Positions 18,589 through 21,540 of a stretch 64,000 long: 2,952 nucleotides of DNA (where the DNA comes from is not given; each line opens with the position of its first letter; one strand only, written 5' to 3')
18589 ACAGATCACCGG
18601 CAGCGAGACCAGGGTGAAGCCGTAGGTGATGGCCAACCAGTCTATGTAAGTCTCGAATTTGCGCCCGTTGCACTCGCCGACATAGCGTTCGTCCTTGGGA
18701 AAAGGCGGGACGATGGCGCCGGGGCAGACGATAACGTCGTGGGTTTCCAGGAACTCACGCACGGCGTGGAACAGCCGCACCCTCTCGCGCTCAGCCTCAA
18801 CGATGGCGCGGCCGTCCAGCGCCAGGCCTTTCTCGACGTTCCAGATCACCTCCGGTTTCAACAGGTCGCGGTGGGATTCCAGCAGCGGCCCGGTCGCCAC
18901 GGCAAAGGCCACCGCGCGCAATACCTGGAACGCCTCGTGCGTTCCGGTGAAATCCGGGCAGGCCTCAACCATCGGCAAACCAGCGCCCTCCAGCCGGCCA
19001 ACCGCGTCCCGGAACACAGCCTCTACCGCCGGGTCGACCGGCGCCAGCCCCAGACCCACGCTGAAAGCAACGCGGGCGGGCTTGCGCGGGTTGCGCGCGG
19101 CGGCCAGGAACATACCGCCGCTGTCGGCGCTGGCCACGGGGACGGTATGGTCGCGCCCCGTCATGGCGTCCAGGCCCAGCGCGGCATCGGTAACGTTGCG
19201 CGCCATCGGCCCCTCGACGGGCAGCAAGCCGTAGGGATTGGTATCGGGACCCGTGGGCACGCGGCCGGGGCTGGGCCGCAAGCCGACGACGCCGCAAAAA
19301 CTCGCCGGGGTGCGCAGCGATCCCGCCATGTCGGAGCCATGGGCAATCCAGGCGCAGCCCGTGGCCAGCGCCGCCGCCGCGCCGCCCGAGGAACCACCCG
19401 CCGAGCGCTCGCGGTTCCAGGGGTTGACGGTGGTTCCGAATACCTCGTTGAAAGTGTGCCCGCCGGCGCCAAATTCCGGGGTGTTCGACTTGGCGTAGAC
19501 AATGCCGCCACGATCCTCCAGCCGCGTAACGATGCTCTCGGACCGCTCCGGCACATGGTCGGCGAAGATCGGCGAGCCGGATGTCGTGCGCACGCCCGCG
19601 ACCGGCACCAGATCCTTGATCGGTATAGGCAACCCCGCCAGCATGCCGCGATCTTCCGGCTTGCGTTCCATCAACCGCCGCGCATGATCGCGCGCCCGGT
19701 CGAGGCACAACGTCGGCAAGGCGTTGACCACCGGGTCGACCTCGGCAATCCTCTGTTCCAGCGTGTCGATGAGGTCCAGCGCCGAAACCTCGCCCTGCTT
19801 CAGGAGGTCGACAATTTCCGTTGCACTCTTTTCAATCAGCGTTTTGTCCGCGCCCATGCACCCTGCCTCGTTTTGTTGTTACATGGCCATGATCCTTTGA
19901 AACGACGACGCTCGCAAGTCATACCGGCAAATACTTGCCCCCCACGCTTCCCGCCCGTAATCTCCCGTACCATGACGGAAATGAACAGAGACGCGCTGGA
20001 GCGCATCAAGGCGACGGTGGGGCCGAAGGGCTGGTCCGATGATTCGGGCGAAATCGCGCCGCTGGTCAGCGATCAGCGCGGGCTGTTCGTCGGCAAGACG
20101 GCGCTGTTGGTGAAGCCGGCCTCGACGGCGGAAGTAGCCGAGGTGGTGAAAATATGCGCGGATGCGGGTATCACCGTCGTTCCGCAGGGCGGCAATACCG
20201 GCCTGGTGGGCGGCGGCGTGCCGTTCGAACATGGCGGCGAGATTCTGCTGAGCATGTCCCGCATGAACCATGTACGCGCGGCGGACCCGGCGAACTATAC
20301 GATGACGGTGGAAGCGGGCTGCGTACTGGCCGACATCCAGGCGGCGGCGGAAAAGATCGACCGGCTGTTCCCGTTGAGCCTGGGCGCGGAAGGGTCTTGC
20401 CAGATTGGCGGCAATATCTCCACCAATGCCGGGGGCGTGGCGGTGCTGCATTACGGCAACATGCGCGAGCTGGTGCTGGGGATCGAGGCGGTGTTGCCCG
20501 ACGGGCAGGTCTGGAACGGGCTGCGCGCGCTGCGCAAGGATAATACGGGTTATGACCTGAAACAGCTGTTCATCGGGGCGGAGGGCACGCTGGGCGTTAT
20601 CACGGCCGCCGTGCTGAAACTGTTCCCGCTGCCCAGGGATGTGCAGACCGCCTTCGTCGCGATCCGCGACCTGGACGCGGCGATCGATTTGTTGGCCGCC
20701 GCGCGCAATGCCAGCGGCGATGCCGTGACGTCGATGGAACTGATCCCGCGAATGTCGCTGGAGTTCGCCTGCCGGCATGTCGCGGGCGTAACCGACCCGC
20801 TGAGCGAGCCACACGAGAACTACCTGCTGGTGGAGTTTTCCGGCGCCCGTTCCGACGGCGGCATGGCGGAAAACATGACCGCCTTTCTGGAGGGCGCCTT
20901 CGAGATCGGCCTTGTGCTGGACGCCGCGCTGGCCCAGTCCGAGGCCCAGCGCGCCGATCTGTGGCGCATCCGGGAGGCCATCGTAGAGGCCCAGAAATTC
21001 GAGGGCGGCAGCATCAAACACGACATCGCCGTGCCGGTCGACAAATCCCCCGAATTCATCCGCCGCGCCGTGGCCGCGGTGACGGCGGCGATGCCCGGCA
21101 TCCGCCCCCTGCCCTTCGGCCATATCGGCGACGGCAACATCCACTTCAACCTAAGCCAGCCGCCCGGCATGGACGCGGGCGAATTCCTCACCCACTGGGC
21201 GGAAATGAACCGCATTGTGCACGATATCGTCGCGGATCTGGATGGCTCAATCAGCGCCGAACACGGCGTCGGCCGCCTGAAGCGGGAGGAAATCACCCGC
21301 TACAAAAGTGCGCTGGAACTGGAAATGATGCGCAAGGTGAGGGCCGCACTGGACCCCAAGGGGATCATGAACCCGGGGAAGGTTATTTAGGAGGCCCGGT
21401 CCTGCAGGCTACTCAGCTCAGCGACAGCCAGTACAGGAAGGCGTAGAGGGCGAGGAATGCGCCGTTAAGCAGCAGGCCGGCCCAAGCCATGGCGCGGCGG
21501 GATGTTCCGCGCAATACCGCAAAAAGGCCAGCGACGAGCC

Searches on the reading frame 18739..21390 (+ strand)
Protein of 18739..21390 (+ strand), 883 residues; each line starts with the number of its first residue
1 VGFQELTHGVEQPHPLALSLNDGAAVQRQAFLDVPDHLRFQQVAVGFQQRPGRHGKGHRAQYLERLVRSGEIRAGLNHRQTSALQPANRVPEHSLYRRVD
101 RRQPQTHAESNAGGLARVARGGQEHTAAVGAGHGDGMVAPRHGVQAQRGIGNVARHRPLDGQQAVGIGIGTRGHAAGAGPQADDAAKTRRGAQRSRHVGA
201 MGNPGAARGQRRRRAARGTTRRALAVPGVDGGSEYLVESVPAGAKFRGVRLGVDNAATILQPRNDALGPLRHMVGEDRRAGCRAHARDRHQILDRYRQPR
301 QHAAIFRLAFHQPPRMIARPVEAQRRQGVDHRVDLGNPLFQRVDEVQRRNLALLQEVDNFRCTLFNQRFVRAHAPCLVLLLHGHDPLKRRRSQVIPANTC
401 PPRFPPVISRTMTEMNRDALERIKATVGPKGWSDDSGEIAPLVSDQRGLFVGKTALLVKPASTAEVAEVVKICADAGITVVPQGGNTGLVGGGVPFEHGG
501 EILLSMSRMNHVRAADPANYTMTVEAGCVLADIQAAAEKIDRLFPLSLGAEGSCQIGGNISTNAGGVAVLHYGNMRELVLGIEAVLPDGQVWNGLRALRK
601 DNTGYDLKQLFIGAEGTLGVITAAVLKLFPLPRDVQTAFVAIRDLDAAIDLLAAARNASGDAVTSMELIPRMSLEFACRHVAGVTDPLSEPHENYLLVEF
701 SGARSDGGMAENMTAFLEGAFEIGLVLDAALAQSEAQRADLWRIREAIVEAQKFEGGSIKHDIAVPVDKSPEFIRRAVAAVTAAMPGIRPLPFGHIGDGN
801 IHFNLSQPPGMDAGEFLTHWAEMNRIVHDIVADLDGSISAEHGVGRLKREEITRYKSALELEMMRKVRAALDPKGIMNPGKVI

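Call 40: search_protein_families(library=pfam, proteins=[window:18739-21390:+], max_evalue=0.00001)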
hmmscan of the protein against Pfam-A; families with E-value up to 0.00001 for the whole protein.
window:18739-21390:+ (883 aa): 2 families
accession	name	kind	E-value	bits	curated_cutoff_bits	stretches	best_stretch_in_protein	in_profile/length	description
PF02913.24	FAD-oxidase_C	-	1.3e-52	179.4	21.2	1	632-882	2-248/248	FAD linked oxidases, C-terminal domain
PF01565.28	FAD_binding_4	-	3.7e-34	117.8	26.4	1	455-592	2-136/139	FAD binding domain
